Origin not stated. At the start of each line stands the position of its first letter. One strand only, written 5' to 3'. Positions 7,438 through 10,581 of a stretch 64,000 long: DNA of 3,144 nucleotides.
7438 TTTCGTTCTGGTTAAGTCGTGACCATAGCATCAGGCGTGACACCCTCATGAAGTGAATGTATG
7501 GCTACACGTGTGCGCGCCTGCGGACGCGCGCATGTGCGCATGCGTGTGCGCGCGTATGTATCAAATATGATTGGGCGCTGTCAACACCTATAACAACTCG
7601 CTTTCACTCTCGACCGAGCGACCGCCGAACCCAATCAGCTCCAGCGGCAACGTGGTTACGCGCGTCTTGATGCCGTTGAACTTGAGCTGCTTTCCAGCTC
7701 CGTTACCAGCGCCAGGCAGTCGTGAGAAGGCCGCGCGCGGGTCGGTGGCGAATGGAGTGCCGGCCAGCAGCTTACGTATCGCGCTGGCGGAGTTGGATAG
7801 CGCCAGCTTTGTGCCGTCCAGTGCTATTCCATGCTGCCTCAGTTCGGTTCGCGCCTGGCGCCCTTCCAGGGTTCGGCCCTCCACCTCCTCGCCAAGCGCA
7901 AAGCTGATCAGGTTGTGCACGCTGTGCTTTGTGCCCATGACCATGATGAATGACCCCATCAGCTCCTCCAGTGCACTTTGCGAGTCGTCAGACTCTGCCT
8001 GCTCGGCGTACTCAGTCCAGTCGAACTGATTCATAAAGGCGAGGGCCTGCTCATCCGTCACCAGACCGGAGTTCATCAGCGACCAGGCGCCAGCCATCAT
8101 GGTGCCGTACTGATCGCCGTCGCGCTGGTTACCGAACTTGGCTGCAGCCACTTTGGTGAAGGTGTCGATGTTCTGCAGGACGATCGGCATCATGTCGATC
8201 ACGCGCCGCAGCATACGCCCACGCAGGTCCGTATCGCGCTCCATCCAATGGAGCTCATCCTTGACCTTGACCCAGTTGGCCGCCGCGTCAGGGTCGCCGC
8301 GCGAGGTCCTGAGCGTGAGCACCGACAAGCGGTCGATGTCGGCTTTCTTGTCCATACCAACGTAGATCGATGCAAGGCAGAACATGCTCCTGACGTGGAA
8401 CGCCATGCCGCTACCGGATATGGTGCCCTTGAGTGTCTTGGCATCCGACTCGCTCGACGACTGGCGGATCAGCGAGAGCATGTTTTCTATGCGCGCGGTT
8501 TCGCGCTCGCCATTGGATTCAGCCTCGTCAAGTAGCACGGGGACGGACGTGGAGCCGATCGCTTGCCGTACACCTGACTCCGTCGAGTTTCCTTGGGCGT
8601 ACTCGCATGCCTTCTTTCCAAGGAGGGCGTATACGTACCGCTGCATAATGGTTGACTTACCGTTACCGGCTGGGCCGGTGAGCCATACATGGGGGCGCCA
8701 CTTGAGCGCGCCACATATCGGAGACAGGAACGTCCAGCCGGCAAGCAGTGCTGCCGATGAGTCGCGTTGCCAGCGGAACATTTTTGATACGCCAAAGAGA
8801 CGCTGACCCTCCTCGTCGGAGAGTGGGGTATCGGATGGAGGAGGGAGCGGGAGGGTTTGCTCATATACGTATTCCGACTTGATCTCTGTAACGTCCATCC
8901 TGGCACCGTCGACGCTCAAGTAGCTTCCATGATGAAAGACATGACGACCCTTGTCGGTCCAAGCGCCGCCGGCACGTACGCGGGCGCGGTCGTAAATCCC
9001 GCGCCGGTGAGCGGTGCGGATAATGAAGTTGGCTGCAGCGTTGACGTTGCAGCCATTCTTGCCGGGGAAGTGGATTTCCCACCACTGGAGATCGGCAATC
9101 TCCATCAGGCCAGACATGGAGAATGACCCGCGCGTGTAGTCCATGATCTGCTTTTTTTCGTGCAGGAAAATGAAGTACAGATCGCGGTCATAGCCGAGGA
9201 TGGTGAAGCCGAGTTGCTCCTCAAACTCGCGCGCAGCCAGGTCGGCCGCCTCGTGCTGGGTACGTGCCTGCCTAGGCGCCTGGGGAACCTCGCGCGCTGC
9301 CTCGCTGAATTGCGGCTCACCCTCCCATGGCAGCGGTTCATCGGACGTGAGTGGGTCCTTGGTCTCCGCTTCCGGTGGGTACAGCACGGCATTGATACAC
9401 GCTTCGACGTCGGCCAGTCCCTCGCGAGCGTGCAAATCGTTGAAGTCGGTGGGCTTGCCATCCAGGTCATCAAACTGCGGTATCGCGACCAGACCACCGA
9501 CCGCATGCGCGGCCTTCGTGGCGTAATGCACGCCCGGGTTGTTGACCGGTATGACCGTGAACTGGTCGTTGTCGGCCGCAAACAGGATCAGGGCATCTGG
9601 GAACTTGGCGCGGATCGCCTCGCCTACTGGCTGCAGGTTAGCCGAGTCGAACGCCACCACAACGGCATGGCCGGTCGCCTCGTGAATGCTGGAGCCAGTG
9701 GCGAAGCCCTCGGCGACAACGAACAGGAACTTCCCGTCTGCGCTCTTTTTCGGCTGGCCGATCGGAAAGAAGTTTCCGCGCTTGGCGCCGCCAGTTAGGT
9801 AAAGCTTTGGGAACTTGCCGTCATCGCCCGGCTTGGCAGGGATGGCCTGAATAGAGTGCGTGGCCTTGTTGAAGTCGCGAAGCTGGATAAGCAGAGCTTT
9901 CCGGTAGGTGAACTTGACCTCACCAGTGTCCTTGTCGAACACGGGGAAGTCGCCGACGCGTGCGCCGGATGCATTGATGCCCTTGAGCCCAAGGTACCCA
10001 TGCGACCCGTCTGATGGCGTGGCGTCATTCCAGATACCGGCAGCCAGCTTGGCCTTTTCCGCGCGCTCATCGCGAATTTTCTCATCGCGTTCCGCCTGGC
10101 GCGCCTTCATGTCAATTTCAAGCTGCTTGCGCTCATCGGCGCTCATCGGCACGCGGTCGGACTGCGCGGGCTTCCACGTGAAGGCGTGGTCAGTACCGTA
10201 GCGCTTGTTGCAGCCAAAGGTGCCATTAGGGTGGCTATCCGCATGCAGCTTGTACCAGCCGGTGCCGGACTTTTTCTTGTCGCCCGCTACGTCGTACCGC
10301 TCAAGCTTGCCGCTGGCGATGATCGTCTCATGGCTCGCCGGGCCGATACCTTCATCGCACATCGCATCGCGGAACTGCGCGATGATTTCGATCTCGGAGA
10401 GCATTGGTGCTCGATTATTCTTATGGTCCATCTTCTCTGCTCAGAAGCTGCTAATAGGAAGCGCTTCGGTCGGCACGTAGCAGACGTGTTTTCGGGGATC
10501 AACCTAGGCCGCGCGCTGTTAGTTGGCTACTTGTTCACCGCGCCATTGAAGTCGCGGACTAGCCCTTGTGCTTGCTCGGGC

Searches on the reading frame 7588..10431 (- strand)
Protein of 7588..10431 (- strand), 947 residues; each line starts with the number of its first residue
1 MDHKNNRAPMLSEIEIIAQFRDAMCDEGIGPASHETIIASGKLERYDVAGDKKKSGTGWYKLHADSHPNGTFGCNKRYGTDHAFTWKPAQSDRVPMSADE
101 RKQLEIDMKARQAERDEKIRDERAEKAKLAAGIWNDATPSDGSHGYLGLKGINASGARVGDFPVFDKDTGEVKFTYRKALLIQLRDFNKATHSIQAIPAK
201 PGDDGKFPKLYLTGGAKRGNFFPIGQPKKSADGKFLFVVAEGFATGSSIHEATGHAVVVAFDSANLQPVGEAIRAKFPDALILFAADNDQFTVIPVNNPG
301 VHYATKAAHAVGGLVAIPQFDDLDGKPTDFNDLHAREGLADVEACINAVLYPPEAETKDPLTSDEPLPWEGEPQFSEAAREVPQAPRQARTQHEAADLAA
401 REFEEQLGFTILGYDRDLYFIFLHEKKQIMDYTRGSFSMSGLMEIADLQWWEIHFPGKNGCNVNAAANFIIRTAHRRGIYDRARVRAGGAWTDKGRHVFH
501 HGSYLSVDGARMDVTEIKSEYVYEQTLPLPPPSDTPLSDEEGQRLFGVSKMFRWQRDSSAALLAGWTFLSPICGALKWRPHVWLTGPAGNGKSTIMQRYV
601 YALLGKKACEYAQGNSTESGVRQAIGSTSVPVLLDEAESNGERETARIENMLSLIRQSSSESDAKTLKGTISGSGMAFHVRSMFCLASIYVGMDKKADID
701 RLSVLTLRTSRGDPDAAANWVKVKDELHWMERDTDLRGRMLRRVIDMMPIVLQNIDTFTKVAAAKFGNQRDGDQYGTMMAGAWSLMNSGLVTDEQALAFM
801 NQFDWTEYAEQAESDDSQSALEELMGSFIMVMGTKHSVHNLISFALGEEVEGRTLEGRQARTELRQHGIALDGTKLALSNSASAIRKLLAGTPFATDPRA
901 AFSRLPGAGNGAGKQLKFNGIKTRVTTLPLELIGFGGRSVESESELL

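Call 10: search_protein_families(library=pfam, proteins=[window:7588-10431:-], max_evalue=0.01)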
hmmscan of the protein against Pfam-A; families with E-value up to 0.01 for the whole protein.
window:7588-10431:- (947 aa): 2 families
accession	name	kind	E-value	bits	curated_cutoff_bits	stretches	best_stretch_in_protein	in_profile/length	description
PF13362.12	Toprim_3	-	2.3e-08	34.8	27.2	1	238-338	3-93/95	Toprim domain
PF25199.1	nSTAND_NTPase5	-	0.00059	20.1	34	1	580-608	42-70/145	Novel STAND NTPase 5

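Call 11: search_protein_families(library=phrogs, proteins=[window:7588-10431:-], max_evalue=0.001)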
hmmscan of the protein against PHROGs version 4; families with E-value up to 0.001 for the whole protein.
window:7588-10431:- (947 aa): 7 families
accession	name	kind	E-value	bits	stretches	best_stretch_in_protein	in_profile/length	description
phrog_35358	-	DNA, RNA and nucleotide metabolism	8.2e-258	859.1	1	10-933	1-945/968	DNA primase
phrog_2249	-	DNA, RNA and nucleotide metabolism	1.4e-68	233.4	1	40-378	37-333/802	DNA primase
phrog_21086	-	unknown function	2.2e-42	146.4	1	462-931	125-600/617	-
phrog_4913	-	DNA, RNA and nucleotide metabolism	6.9e-24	84.8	1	79-348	117-377/1290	replication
phrog_25777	-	DNA, RNA and nucleotide metabolism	8.1e-14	51.6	1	108-319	134-327/907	DNA primase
phrog_510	-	DNA, RNA and nucleotide metabolism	4.4e-13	49.8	1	108-345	114-356/667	DNA primase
phrog_1139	-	DNA, RNA and nucleotide metabolism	4.1e-10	39.3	1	230-343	171-278/895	DNA primase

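Call 12: search_dna_similar(query=window:7588-10431:-, collection=phages, mode=protein, max_rows=30)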
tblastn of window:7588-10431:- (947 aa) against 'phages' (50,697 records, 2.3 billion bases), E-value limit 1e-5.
Records with a match: 100; places in all: 100; records where one place covers at least 80% of the query: 13.
Best place of each record, by identity: <60% 100.
By first word of the organism name: Pseudomonas 15; Escherichia 13; Xanthomonas 10; Moraxella 7; Bordetella 5; Vibrio 5; Enterobacter 4; Acinetobacter 4; Caudoviricetes 4; Serratia 3; and 21 more.
By host as written in the record: - 16; Xanthomonas campestris pv. campestris GBBC 1419 8; Escherichia coli 7; Moraxella catarrhalis 7; Bordetella bronchiseptica 3; Vibrio lentus 3; Bordetella bronchiseptica 4715 2; Aeromonas hydrophila 2; and 43 more.
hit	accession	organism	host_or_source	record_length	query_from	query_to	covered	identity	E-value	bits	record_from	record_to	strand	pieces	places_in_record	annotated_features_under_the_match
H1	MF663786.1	Bordetella phage vB_BbrM_PHB04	Bordetella bronchiseptica 4715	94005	8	933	98%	46.4%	0e+0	764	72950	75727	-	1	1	putative DNA primase/helicase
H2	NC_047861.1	Bordetella phage vB_BbrM_PHB04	Bordetella bronchiseptica 4715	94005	8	933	98%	46.4%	0e+0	764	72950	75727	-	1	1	DNA primase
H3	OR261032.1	Aeromonas phage ST4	Aeromonas hydrophila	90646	5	933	98%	44.1%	0e+0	725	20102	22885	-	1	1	DNA primase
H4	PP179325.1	Pseudomonas phage Touem01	Pseudomonas syringae 7C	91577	5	930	98%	42.2%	0e+0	724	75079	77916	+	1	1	putative DNA primase/helicase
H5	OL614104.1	Morganella phage Mecenats66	Morganella sp.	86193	11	933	97%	36.5%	3e-174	568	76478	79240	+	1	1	DNA primase/helicase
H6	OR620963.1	Yersinia phage fHe-Yen8-01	Yersinia enterocolitica serotype O:8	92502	5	937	99%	35.9%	8e-168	550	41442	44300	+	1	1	DNA primase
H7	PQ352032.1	Enterobacter phage phiT5282EW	Enterobacter sp.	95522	15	930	97%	35.8%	2e-146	487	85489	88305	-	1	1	hypothetical protein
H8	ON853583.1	Serratia phage MQ-4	Serratia liquefaciens EOA81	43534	109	933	87%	38.8%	5e-164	538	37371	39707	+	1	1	hypothetical protein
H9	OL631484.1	Escherichia phage ECML-606-1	Escherichia coli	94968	2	937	99%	33.3%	6e-138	462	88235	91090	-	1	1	hypothetical protein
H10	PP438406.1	Microcystis phage Mwe-JY13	Microcystis wesenbergii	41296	17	930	97%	29.2%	3e-90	322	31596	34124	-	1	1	DNA primase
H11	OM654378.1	Pararheinheimera phage vB_PsoM_KLER1-1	Pararheinheimera soli strain KR2-1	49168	8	930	97%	28.5%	4e-94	333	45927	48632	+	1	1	DNA primase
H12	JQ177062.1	Bdellovibrio phage phi1422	Bdellovibrio bacteriovorus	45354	37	933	95%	27.5%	3e-77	283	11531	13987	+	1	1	putative primase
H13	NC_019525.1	Bdellovibrio phage phi1422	Bdellovibrio bacteriovorus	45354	37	933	95%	27.5%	3e-77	283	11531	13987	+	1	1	DNA primase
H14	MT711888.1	Pseudomonas phage Dolphis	Pseudomonas putida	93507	409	930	55%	46.4%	9e-141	471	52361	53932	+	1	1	DNA primase/helicase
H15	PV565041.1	Pseudomonas phage Jeremy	Pseudomonas putida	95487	409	930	55%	46.4%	4e-140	469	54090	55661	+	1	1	DNA primase/helicase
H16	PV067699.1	Acinetobacter phage Acjo_20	Acinetobacter johnsonii 4883b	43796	381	934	59%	38.5%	1e-117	403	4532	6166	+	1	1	hypothetical protein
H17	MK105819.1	Synechococcus phage S-H1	Synechococcus sp. WH 7803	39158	409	932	55%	36.4%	1e-92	328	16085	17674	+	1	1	hypothetical protein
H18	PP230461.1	Bordetella phage PY223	Bordetella bronchiseptica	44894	400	933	56%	34.2%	5e-84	303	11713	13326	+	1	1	CHC2 zinc finger protein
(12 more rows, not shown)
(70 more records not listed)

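Call 52: search_solved_structures(query=window:7588-10431:-, max_evalue=1)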
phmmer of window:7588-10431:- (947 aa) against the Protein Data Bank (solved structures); distinct sequences matched with E-value up to 1: 5.
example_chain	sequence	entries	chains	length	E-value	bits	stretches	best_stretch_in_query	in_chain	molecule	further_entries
8zn5_B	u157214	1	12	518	0.41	11.6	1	538-640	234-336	KaiC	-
6o1w_A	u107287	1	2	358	0.51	11.3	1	557-660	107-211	DNA translocase coupling protein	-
6o1x_A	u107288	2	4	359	0.51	11.3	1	557-660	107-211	DNA translocase coupling protein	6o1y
6o1z_A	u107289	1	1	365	0.53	11.3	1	557-660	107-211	DNA translocase coupling protein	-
4y7l_A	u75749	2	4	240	0.75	10.8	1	743-815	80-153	Type VI secretion protein IcmF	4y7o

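Call 66: get_annotated_region(hit=H9, flank=3000)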
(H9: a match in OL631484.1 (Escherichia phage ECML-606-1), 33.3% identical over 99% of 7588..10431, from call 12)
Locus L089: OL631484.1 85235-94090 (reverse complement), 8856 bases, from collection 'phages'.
description: Escherichia phage ECML-606-1, complete genome.
organism: Escherichia phage ECML-606-1 (NCBI taxid 2910940)
taxonomy: Viruses; Duplodnaviria; Heunggongvirae; Uroviricota; Caudoviricetes
host: Escherichia coli; source: -; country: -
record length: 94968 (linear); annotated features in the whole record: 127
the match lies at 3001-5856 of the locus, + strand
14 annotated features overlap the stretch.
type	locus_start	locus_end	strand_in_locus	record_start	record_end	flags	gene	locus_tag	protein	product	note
CDS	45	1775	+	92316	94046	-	-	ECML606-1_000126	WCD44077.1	hypothetical protein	-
CDS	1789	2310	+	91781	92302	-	-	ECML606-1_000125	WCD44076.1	hypothetical protein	-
CDS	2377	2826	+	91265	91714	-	-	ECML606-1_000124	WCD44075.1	hypothetical protein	-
CDS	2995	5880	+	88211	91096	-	-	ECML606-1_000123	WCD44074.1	hypothetical protein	-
CDS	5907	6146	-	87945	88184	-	-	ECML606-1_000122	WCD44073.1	hypothetical protein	-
CDS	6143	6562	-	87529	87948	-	-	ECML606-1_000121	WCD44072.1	hypothetical protein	-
CDS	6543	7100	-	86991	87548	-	-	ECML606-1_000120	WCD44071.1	hypothetical protein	-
CDS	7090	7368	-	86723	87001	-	-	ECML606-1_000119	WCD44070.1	hypothetical protein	-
CDS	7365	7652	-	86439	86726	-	-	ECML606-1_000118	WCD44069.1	hypothetical protein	-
CDS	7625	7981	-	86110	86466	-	-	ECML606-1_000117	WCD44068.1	hypothetical protein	-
CDS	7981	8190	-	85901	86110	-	-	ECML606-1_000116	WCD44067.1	hypothetical protein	-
CDS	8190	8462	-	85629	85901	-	-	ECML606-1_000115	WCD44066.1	hypothetical protein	-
CDS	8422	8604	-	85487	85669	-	-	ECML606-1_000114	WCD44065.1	hypothetical protein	-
CDS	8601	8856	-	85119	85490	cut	-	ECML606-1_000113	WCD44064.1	hypothetical protein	-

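Call 67: find_related_loci(query=L089:2995-5880:+, collection=viral_contigs, flank=10000)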
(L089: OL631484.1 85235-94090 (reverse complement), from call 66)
Query L089:2995-5880:+ (961 aa) in viral_contigs; peptide patterns used: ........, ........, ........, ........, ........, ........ (x = any residue, [..] = any of these).
1 stretches matched a pattern; 1 encode a relative of the query (tblastn E <= 1e-3); 1 distinct loci.
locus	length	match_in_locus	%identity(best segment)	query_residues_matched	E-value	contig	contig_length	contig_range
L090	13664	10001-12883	99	1-961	0e+0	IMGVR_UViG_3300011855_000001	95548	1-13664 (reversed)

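Call 72: get_annotated_region(hit=H1, flank=300)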
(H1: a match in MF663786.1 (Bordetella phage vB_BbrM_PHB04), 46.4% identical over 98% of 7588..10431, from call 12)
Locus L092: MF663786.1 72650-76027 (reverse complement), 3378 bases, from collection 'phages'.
description: Bordetella phage vB_BbrM_PHB04, complete genome.
organism: Bordetella phage vB_BbrM_PHB04 (NCBI taxid 2029657)
taxonomy: Viruses; Duplodnaviria; Heunggongvirae; Uroviricota; Caudoviricetes; Phabquatrovirus; Phabquatrovirus PHB04
host: Bordetella bronchiseptica 4715; source: wastewater; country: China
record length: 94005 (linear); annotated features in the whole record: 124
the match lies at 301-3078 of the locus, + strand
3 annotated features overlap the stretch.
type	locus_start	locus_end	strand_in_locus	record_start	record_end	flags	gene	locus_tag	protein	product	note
CDS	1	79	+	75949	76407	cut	-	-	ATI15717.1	hypothetical protein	-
CDS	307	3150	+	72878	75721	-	-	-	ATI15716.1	putative DNA primase/helicase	-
CDS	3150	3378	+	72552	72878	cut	-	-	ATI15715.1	hypothetical protein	-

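Call 73: get_annotated_region(hit=H3, flank=300)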
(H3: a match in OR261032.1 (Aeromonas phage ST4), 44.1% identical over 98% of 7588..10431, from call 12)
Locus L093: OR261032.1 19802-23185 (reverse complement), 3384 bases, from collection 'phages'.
description: Aeromonas phage ST4, complete genome.
organism: Aeromonas phage ST4 (NCBI taxid 3065692)
taxonomy: Viruses; Duplodnaviria; Heunggongvirae; Uroviricota; Caudoviricetes
host: Aeromonas hydrophila; source: underground sewage; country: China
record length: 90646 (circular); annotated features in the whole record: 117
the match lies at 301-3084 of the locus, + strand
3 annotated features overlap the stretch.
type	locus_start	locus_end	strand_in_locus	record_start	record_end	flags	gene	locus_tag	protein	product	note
CDS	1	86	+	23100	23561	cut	-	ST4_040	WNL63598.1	VRR-Nuc domain protein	-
CDS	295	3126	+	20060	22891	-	-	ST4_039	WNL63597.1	DNA primase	-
CDS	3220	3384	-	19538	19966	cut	-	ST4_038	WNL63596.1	hypothetical protein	-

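Call 74: get_annotated_region(hit=H4, flank=300)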
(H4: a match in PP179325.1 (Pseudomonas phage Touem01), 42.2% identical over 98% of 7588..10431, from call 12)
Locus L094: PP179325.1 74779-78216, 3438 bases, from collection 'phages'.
description: Pseudomonas phage Touem01, complete genome.
organism: Pseudomonas phage Touem01 (NCBI taxid 3138548)
taxonomy: Viruses
host: Pseudomonas syringae 7C; source: apricot soil; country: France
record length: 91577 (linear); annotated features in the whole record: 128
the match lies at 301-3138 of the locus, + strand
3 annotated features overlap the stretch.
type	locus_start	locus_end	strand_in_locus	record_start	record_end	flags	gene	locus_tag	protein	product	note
CDS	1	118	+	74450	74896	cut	-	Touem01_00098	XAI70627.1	putative VRR-NUC domain-containing protein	[Enterobacter phage Arya]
CDS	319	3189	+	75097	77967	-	-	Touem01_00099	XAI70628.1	putative DNA primase/helicase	[Bordetella phage vB_BbrM_PHB04]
CDS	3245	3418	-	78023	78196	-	-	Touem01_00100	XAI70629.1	hypothetical protein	-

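Call 75: get_annotated_region(hit=H6, flank=300)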
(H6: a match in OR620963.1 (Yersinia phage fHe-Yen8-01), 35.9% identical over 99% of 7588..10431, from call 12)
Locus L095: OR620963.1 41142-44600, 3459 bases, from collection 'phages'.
description: Yersinia phage fHe-Yen8-01, complete genome.
organism: Yersinia phage fHe-Yen8-01 (NCBI taxid 3080769)
taxonomy: Viruses; Duplodnaviria; Heunggongvirae; Uroviricota; Caudoviricetes
host: Yersinia enterocolitica serotype O:8; source: sewage; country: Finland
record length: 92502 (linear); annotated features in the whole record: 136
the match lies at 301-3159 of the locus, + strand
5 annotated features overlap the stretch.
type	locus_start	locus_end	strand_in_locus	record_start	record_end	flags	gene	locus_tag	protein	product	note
CDS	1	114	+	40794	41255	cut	-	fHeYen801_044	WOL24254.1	hypothetical protein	-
CDS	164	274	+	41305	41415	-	-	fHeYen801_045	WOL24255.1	hypothetical protein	-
CDS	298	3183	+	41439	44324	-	-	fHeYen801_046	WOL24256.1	DNA primase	phage particle associated protein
CDS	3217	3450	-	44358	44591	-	-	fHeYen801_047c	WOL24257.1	hypothetical protein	-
CDS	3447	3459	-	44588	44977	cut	-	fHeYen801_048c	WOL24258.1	particle associated protein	-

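Call 76: get_annotated_region(hit=H14, flank=300)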
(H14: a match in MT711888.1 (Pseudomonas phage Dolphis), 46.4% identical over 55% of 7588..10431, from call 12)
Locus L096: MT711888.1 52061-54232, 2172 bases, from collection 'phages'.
description: Pseudomonas phage Dolphis, complete genome.
organism: Pseudomonas phage Dolphis (NCBI taxid 2762288)
taxonomy: Viruses; Duplodnaviria; Heunggongvirae; Uroviricota; Caudoviricetes
host: Pseudomonas putida; source: soil sample; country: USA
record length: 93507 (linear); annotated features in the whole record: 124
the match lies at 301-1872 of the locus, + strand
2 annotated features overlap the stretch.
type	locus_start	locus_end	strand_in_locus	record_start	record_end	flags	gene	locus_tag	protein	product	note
CDS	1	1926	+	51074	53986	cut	-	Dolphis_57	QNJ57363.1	DNA primase/helicase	gp57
CDS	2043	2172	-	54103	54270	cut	-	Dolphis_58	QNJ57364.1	hypothetical protein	gp58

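Call 113: get_annotated_region(hit=H16, flank=20000)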
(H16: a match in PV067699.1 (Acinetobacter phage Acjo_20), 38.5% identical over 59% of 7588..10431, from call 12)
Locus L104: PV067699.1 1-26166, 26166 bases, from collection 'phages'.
description: Acinetobacter phage Acjo_20, complete genome.
organism: Acinetobacter phage Acjo_20 (NCBI taxid 3446600)
taxonomy: Viruses
host: Acinetobacter johnsonii 4883b; source: wastewater; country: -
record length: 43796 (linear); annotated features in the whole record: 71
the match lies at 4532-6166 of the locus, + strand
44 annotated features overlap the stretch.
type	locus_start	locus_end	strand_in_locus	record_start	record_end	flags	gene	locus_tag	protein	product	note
CDS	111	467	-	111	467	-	-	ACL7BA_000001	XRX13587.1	hypothetical protein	-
CDS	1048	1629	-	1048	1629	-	-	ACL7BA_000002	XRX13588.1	hypothetical protein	-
CDS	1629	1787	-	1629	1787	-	-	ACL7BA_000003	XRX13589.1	hypothetical protein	-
CDS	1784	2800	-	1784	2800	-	-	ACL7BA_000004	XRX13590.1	hypothetical protein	-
CDS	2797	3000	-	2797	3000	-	-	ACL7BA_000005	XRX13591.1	hypothetical protein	-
CDS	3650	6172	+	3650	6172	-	-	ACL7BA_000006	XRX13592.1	hypothetical protein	-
CDS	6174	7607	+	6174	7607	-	-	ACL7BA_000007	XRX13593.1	hypothetical protein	-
CDS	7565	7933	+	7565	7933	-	-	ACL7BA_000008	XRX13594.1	hypothetical protein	-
CDS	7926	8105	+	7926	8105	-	-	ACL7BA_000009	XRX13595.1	hypothetical protein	-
CDS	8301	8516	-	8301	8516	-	-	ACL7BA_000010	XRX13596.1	hypothetical protein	-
CDS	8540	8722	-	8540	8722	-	-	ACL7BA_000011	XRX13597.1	hypothetical protein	-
CDS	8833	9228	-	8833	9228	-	-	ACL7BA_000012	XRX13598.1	hypothetical protein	-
CDS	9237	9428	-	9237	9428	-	-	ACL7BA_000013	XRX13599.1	hypothetical protein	-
CDS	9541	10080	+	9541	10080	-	-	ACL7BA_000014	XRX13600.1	hypothetical protein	-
CDS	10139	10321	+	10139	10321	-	-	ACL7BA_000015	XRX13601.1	hypothetical protein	-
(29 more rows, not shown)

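Call 114: get_annotated_region(hit=H18, flank=20000)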
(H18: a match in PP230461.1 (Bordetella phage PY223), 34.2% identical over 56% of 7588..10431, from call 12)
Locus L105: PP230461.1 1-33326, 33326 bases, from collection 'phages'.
description: Bordetella phage PY223, complete genome.
organism: Bordetella phage PY223 (NCBI taxid 3118915)
taxonomy: Viruses; Duplodnaviria; Heunggongvirae; Uroviricota; Caudoviricetes
host: Bordetella bronchiseptica; source: fecal; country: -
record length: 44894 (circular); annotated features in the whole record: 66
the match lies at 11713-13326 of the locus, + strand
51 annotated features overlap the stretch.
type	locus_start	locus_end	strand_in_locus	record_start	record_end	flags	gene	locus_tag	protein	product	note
CDS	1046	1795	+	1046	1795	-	MdpB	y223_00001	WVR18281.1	tail collar domain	COG: tail collar domain; Refseq: WP_188904190.1 WP_188904190.1 hypothetical protein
CDS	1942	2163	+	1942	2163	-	-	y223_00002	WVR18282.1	hypothetical protein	-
CDS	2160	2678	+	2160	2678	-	RrrD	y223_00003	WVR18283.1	lysozyme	COG: lysozyme (muramidase), GH24 family; Refseq: WP_121142311.1 WP_121142311.1 glycoside hydrolase family protein; ...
CDS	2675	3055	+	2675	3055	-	-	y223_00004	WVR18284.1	hypothetical protein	-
CDS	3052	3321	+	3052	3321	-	-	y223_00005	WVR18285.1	hypothetical protein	Refseq: WP_115014193.1 WP_115014193.1 hypothetical protein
CDS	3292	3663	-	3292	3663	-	CsgD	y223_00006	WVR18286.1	luxR family regulatory protein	GO:0006355 - regulation of transcription, DNA-templated: GO_process; Pfam: Bacterial luxR family regulatory protein; ...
CDS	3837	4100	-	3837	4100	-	-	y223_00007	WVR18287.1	helix-turn-helix domain-containing protein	Refseq: WP_217105206.1 WP_217105206.1 helix-turn-helix domain-containing protein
CDS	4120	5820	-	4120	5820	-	SbcC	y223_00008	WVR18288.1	DNA repair exonuclease SbcCD ATPase subunit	COG: DNA repair exonuclease SbcCD ATPase subunit; Refseq: WP_213161388.1 WP_213161388.1 AAA family ATPase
CDS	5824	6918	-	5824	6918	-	-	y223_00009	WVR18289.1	hypothetical protein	Refseq: WP_222569798.1 WP_222569798.1 hypothetical protein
CDS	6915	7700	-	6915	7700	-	-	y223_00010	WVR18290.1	PD-(D/E)XK nuclease superfamily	Pfam: PD-(D/E)XK nuclease superfamily; Refseq: WP_213161390.1 WP_213161390.1 PD-(D/E)XK nuclease family protein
CDS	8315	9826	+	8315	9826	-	SSL2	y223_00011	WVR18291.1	helicase conserved C-terminal domain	GO:0016787 - hydrolase activity: GO_function; GO:0005524 - ATP binding: GO_function; GO:0003677 - DNA binding: ...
CDS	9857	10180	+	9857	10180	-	-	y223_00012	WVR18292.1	hypothetical protein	Refseq: WP_196273542.1 WP_196273542.1 hypothetical protein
CDS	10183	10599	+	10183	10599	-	-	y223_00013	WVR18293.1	hypothetical protein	Refseq: WP_061179736.1 WP_061179736.1 hypothetical protein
CDS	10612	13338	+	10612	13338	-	-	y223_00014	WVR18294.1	CHC2 zinc finger protein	GO:0006260 - DNA replication: GO_process; GO:0008270 - zinc ion binding: GO_function; GO:0003896 - DNA primase ...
CDS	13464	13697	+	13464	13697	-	-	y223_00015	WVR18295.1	hypothetical protein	Refseq: WP_076572994.1 WP_076572994.1 hypothetical protein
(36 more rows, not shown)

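Call 115: get_annotated_region(hit=H17, flank=20000)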
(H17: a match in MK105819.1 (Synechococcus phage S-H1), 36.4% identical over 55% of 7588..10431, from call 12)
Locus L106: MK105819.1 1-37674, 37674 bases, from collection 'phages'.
description: Synechococcus phage S-H1, complete genome.
organism: Synechococcus phage S-H1 (NCBI taxid 2488632)
taxonomy: Viruses; Duplodnaviria; Heunggongvirae; Uroviricota; Caudoviricetes
host: Synechococcus sp. WH 7803; source: -; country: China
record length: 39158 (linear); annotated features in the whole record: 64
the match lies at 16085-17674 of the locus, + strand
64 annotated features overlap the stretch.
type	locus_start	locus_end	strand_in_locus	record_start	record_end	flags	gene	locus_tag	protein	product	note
CDS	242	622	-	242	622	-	-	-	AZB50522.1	hypothetical protein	-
CDS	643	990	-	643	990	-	-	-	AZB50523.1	hypothetical protein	-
CDS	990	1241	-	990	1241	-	-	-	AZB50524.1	hypothetical protein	-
CDS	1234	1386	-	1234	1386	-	-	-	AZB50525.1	hypothetical protein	-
CDS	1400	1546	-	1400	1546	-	-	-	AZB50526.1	hypothetical protein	-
CDS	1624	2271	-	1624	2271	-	-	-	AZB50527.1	thymidylate synthase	Thymidylate synthase ThyX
CDS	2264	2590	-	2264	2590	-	-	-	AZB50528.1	hypothetical protein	-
CDS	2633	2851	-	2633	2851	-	-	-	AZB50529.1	hypothetical protein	-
CDS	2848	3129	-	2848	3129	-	-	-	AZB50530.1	hypothetical protein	-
CDS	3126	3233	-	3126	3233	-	-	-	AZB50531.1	hypothetical protein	-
CDS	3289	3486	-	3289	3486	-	-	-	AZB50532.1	hypothetical protein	-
CDS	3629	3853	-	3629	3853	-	-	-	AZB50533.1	hypothetical protein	-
CDS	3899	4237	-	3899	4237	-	-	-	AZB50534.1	single-stranded DNA-binding protein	-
CDS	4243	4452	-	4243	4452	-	-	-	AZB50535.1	hypothetical protein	-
CDS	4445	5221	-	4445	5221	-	-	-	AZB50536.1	hypothetical protein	-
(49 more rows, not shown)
